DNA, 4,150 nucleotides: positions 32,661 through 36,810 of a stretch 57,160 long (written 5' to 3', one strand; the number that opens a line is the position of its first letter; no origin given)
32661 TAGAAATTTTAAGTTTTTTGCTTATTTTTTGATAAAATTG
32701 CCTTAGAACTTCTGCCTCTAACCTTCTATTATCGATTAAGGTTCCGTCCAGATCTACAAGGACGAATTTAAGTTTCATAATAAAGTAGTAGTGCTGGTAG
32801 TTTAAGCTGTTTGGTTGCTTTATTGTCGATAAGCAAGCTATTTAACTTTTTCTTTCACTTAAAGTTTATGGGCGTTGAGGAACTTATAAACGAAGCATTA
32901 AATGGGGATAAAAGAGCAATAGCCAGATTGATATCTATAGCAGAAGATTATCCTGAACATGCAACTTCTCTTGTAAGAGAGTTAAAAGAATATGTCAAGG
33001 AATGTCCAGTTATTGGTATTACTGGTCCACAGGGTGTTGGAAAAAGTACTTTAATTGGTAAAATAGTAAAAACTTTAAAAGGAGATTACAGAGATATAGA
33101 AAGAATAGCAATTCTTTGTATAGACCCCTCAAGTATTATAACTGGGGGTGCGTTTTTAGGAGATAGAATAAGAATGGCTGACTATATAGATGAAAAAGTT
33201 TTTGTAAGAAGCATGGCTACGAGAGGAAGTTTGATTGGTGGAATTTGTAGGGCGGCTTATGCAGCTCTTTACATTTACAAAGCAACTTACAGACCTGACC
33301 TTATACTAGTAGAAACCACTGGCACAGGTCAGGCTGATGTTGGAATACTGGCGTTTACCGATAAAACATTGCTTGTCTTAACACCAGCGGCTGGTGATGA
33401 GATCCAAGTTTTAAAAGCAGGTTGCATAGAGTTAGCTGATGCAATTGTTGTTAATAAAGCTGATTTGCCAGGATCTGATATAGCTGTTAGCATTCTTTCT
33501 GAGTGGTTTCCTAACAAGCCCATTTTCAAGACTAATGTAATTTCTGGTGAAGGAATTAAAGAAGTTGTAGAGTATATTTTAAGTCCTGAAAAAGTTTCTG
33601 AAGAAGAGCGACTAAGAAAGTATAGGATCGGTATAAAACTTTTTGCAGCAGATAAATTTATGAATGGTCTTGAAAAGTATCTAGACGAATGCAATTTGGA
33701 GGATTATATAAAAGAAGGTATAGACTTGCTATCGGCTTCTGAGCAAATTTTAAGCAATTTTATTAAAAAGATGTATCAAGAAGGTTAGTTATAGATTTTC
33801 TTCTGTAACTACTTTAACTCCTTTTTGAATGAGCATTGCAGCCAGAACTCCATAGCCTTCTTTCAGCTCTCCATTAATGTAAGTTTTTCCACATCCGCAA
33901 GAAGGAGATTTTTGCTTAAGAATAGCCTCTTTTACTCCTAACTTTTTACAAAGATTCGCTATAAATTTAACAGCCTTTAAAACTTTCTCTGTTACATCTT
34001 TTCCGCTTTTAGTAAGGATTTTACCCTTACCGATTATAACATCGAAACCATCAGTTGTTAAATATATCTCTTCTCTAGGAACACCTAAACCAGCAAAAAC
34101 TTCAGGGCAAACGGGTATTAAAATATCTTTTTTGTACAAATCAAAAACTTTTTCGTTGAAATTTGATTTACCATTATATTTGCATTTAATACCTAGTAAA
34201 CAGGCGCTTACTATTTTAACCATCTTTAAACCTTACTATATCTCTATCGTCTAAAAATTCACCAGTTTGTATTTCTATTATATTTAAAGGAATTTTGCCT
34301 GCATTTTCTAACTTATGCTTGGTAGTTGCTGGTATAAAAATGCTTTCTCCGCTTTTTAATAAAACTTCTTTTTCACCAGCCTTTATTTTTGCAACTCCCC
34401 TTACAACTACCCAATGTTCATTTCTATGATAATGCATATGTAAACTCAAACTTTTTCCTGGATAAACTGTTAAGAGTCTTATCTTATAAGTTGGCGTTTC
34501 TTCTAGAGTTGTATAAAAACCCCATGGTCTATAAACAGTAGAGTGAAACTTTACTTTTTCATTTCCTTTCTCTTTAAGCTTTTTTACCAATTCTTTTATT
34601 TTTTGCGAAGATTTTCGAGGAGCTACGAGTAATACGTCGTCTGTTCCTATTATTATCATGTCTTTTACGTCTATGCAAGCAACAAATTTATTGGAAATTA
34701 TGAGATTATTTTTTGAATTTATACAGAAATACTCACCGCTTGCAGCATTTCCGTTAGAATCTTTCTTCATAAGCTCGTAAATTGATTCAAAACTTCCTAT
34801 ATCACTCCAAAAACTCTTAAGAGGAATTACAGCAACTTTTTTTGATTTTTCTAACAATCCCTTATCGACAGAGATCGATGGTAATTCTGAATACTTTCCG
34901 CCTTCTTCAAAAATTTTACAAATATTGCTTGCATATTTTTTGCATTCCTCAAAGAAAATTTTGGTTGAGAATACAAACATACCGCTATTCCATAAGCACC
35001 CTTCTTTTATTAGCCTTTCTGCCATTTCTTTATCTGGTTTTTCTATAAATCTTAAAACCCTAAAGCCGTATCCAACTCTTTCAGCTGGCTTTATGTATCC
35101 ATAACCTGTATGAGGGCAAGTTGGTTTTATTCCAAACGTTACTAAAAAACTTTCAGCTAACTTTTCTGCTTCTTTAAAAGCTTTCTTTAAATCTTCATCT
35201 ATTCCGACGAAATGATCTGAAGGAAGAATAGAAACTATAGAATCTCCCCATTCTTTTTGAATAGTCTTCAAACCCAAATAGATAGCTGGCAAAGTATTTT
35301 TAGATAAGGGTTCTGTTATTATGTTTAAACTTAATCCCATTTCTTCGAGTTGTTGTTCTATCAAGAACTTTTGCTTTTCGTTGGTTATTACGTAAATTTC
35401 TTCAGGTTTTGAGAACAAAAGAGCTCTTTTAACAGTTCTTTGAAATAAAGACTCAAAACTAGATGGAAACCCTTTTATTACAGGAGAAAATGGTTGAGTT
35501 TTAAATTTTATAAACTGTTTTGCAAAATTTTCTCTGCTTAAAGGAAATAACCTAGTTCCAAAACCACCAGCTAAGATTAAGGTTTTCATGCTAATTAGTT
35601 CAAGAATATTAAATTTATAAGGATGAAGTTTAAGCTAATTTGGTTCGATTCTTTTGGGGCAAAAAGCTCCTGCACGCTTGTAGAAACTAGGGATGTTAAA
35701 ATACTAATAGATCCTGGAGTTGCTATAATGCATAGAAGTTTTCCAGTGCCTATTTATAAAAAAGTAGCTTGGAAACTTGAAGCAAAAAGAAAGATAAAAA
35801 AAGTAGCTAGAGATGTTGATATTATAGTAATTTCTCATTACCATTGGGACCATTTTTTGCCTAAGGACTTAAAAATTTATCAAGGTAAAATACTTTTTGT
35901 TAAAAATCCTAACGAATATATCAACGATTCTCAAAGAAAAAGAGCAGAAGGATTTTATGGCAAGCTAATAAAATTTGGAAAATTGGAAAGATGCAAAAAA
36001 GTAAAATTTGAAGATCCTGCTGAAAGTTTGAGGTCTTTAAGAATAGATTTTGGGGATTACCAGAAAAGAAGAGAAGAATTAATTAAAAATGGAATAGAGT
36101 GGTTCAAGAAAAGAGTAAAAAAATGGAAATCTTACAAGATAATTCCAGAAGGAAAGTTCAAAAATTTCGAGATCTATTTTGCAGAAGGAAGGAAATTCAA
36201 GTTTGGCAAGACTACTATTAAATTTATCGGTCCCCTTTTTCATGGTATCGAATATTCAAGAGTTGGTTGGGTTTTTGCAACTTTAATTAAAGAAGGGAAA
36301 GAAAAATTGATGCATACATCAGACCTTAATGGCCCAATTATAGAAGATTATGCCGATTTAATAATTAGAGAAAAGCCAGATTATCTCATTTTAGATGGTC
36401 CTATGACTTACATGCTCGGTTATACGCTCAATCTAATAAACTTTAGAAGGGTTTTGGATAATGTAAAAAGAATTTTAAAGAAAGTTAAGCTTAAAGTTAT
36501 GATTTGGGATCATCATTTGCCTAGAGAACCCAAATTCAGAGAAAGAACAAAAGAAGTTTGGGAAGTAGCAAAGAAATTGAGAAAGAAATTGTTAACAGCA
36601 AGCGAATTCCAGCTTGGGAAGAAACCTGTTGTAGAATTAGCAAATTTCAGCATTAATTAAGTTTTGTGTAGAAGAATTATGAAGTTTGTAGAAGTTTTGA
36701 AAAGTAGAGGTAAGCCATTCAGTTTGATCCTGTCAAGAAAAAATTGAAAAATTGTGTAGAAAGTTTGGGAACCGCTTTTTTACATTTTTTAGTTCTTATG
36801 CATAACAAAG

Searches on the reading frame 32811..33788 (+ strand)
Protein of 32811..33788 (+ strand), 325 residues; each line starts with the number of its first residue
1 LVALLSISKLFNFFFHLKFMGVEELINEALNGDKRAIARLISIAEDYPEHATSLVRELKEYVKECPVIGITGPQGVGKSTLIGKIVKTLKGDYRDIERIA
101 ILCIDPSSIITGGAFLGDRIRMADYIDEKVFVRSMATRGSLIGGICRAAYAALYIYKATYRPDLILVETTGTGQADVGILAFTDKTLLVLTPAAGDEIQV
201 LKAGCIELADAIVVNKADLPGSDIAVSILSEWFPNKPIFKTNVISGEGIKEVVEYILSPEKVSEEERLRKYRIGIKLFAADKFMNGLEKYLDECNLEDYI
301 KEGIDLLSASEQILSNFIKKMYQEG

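Call 69: search_protein_families(library=pfam, proteins=[window:32811-33788:+], max_evalue=0.00001)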
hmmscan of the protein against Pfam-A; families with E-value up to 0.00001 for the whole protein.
window:32811-33788:+ (325 aa): 2 families
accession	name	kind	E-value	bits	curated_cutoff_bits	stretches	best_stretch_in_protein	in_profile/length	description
PF03308.22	MeaB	-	3.2e-51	174.4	23.1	1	38-261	2-236/273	Methylmalonyl Co-A mutase-associated GTPase MeaB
PF02492.25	cobW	-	1.9e-09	37.8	20.7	1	66-223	1-159/180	CobW/HypB/UreG, nucleotide-binding domain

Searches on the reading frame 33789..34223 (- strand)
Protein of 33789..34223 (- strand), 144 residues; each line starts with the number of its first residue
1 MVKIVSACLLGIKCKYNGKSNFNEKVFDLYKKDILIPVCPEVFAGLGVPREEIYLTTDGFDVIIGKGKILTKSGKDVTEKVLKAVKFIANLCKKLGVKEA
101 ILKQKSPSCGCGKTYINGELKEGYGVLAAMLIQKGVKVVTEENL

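Call 69: search_protein_families(library=pfam, proteins=[window:33789-34223:-], max_evalue=0.00001)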
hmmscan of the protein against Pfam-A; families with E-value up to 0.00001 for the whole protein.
window:33789-34223:- (144 aa): 1 family
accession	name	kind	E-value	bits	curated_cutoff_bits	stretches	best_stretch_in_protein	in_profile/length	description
PF04463.17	2-thiour_desulf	-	6e-38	130.5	34.7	1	4-142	2-140/141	2-thiouracil desulfurase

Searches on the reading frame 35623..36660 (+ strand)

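Call 69: search_protein_families(library=pfam, proteins=[window:35623-36660:+], max_evalue=0.00001)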
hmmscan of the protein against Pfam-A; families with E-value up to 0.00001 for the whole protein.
window:35623-36660:+ (345 aa): 2 families
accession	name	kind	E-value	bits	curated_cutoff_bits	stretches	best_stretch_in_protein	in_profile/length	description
PF00753.33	Lactamase_B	-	3.6e-07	30.8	22.7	1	15-78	6-57/196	Metallo-beta-lactamase superfamily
PF13483.12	Lactamase_B_3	-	1.2e-06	29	24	1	15-99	7-68/160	Beta-lactamase superfamily domain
